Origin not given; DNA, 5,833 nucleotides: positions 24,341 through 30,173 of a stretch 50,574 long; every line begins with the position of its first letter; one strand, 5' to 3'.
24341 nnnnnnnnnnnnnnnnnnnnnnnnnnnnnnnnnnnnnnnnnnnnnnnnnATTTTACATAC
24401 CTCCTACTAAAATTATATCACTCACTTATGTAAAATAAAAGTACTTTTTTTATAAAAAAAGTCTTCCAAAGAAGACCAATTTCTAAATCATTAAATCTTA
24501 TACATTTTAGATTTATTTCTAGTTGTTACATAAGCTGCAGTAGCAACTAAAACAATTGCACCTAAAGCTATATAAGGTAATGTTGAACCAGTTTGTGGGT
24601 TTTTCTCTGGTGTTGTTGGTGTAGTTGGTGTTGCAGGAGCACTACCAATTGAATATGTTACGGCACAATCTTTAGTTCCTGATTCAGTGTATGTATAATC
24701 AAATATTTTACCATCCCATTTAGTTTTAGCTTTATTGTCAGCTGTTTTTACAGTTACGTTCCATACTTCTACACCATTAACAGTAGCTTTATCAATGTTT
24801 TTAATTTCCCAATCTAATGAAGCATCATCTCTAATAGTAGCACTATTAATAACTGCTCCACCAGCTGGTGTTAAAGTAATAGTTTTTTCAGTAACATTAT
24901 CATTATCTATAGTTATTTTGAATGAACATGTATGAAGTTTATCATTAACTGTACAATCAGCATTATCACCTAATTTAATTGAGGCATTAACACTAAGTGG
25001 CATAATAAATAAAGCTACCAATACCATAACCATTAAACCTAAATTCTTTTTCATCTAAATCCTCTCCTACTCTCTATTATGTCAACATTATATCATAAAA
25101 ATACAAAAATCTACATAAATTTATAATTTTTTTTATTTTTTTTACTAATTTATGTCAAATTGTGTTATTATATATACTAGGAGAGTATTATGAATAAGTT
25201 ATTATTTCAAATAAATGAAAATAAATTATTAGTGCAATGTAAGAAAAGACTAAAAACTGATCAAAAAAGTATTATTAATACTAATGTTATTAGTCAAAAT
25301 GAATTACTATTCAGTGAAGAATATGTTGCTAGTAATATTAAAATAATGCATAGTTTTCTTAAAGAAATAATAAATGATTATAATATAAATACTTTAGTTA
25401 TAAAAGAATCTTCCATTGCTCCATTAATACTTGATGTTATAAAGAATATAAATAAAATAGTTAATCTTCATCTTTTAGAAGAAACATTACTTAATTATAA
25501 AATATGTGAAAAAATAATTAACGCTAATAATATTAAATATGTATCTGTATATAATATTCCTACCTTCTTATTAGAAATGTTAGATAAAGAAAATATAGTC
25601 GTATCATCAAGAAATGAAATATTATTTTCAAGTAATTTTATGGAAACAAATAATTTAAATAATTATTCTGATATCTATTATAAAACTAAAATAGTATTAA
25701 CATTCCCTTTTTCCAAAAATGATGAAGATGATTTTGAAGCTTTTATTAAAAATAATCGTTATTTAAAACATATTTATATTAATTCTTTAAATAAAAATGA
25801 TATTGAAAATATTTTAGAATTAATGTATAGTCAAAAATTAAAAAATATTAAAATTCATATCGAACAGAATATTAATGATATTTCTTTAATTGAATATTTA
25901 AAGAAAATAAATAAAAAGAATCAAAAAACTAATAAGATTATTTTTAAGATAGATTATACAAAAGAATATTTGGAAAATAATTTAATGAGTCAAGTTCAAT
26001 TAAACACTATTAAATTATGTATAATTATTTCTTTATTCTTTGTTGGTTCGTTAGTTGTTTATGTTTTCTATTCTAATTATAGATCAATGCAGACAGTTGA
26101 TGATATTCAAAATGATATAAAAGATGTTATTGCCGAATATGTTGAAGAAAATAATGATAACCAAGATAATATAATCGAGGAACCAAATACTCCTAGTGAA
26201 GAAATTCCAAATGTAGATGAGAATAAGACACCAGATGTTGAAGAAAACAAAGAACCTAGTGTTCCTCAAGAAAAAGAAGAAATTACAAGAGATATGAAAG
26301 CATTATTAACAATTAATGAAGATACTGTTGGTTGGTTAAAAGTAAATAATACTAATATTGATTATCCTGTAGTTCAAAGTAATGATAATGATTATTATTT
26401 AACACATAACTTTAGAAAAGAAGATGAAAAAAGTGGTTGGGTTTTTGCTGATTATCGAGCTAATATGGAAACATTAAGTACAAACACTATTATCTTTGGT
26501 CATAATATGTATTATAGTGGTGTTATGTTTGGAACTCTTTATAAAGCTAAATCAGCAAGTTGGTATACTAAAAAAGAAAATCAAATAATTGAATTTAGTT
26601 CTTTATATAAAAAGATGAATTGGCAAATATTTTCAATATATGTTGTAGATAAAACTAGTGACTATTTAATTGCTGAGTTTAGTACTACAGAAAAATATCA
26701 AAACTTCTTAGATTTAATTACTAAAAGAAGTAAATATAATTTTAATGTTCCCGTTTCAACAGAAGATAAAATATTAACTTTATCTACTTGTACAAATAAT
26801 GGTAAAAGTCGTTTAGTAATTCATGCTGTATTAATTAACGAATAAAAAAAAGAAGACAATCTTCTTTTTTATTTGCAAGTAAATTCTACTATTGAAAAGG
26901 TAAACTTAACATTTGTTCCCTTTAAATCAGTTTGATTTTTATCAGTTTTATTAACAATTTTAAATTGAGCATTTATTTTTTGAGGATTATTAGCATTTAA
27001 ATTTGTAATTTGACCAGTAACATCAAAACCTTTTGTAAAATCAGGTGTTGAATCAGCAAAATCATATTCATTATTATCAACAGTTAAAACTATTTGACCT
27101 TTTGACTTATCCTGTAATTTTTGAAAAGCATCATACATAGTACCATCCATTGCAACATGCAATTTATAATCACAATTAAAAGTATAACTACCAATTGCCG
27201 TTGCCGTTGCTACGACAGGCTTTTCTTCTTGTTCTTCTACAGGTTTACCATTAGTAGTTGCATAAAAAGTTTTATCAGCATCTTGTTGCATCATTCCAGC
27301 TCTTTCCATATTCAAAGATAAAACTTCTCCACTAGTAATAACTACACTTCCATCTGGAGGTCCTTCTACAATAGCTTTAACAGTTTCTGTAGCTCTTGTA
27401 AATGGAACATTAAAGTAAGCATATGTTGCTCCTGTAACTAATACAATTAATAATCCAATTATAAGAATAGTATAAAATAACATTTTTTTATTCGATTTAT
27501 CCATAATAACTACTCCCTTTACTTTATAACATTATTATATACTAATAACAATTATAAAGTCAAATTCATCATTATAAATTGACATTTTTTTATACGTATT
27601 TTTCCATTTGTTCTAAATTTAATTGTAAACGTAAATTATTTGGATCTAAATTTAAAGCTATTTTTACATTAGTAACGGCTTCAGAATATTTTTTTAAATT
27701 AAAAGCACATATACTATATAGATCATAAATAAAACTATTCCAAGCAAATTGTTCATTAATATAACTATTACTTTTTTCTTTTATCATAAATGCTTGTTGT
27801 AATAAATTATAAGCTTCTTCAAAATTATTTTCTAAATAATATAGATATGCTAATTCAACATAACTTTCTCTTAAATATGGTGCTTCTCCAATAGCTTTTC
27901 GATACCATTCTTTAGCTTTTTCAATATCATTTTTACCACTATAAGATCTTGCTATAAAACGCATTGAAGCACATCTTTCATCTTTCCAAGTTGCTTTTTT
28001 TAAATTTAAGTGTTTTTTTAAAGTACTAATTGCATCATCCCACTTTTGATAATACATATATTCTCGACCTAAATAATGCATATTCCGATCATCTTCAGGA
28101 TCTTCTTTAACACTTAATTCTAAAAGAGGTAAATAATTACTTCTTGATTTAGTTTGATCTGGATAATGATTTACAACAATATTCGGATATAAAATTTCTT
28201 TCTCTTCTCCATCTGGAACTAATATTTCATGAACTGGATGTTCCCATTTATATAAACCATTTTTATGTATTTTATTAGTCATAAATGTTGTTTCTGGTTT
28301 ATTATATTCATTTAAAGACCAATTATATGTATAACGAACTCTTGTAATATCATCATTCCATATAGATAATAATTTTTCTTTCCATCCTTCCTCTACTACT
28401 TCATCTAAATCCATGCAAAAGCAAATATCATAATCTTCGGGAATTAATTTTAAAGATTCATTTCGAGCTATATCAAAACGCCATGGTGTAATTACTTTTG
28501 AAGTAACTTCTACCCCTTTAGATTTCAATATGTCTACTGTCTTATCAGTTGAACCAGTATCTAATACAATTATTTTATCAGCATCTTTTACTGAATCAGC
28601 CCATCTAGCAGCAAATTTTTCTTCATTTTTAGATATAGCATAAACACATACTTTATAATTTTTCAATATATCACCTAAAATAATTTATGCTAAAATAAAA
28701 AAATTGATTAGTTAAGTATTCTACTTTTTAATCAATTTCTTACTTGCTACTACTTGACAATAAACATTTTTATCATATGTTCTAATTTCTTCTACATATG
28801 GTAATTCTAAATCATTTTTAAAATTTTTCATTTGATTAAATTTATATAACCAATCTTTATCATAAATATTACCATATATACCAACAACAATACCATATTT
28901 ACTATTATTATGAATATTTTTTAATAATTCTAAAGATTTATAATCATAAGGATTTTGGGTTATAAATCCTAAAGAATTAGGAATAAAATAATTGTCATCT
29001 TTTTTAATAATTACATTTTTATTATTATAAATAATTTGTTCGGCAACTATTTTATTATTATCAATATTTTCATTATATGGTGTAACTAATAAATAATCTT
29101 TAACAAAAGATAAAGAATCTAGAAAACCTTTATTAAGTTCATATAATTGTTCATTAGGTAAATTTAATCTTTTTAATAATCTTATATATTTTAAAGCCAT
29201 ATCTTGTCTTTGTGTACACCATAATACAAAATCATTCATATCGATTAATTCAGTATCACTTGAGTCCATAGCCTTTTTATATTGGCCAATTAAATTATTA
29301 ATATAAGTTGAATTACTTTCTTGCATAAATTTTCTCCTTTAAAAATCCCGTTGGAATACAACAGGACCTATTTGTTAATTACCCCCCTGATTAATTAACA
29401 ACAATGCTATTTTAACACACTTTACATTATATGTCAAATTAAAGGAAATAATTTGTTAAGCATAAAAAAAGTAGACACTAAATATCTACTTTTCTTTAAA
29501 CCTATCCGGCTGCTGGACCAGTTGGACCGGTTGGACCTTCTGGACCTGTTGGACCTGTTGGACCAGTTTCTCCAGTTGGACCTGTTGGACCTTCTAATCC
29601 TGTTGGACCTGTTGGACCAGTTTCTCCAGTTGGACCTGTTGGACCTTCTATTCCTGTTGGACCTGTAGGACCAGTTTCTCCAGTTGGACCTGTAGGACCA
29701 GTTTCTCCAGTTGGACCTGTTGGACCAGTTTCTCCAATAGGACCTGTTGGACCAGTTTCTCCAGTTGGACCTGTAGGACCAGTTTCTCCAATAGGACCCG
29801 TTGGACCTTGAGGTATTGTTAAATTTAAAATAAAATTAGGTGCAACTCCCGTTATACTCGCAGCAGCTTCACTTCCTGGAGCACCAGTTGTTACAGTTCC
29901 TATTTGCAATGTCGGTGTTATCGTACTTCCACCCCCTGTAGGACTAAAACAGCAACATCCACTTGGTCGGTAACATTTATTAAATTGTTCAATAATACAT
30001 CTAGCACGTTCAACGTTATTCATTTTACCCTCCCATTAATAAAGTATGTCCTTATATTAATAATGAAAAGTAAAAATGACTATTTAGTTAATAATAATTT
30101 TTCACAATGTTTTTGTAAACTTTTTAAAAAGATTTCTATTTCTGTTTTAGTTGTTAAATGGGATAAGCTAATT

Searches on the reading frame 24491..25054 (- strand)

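Call 35: search_protein_families(library=ncbifam, proteins=[window:24491-25054:-], max_evalue=0.001)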
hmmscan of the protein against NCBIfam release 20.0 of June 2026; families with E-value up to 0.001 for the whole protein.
window:24491-25054:- (187 aa): 1 family
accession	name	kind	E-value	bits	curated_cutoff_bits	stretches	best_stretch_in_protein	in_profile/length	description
NF053819.1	EF0750_LPXTG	subfamily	0.00025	21.5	47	0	115-181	36-103/105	EF2685/EF0750 family sortase-dependent surface protein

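Call 70: search_protein_families(library=pfam, proteins=[window:24491-25054:-], max_evalue=0.01)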
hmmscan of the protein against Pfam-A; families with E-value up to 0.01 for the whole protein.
window:24491-25054:- (187 aa): 0 families

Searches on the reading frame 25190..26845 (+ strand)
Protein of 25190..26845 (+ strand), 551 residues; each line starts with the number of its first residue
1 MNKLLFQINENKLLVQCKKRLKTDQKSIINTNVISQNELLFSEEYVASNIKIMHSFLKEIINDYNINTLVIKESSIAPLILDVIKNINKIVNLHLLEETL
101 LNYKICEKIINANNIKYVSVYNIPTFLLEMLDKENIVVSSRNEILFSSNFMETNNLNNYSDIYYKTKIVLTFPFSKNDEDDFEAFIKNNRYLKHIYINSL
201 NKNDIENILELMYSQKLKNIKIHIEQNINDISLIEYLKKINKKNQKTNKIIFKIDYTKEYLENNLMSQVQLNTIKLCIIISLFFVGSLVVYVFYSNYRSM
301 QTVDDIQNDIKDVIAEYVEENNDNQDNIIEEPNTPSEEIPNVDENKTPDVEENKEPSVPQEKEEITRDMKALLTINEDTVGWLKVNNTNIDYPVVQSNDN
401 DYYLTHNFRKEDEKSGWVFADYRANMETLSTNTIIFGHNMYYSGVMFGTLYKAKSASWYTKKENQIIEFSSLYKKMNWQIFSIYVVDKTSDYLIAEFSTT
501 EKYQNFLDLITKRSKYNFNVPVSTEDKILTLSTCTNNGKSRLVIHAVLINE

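Call 35: search_protein_families(library=ncbifam, proteins=[window:25190-26845:+], max_evalue=0.001)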
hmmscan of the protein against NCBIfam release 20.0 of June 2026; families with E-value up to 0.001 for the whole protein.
window:25190-26845:+ (551 aa): 2 families
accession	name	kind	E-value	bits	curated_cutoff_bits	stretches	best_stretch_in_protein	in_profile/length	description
TIGR03064.1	sortase_srtB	equivalog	2.1e-50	171.2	153.75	1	357-543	50-234/235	class B sortase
NF040525.1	SrtB_LPKTxSAVK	exception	2e-17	63.1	200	1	343-538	30-227/261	class B sortase, LPKTxAVK-specific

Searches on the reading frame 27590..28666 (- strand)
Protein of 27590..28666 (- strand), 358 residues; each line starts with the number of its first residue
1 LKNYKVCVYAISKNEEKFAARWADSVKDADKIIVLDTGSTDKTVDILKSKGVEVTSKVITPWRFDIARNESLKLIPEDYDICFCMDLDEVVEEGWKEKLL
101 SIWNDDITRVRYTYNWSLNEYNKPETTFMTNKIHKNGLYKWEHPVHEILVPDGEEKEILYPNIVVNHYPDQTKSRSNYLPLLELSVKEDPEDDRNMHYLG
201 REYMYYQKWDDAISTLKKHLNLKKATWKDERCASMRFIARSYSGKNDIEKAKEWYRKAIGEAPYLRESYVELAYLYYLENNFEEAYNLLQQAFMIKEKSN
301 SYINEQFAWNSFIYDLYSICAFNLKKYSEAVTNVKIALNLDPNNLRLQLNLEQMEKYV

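Call 35: search_protein_families(library=ncbifam, proteins=[window:27590-28666:-], max_evalue=0.001)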
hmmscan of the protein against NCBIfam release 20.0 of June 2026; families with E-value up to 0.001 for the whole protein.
window:27590-28666:- (358 aa): 7 families
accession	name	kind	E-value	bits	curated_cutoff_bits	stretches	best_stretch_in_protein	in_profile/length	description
TIGR02917.1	PEP_TPR_lipo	equivalog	6.6e-10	37.5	312.2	1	173-298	547-667/899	XrtA/PEP-CTERM system TPR-repeat protein PrsT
NF040959.1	MamA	equivalog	2.4e-07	30.4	200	1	238-347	77-175/204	magnetosome protein MamA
TIGR00540.1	TPR_hemY_coli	hypoth_equivalog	2.7e-07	29.7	142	1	165-258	297-385/385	heme biosynthesis-associated TPR protein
TIGR04195.1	S_glycosyl_SunS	equivalog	2.8e-06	26.4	350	1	10-76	63-131/421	SunS family peptide S-glycosyltransferase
NF047558.1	TPR_END_plus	domain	4.4e-05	23.3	32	0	269-309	2-42/56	TPR end-of-group domain-containing protein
TIGR02521.1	type_IV_pilW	equivalog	0.00024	20.7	154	0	239-304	38-103/234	type IV pilus biogenesis/stability protein PilW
NF053779.1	BT3442_fam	equivalog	0.00098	17.9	940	0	198-335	187-315/563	BT3442 family protein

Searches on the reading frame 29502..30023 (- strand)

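Call 35: search_protein_families(library=ncbifam, proteins=[window:29502-30023:-], max_evalue=0.001)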
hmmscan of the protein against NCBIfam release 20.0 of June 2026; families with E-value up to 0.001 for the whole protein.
window:29502-30023:- (173 aa): 3 families
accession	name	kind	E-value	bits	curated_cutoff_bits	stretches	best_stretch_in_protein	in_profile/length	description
NF038329.2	gly_rich_SclB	equivalog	1.2e-18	67.3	325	1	72-170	125-223/442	LPXTG-anchored collagen-like adhesin Scl2/SclB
NF046116.1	adhesin_Lcl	equivalog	9.9e-17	60.6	500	1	71-171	55-155/431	collagen-like adhesin Lcl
NF038330.1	adhesin_SclA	exception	7.6e-14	52.1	400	1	72-169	137-243/405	LPXTG-anchored collagen-like adhesin Scl1/SclA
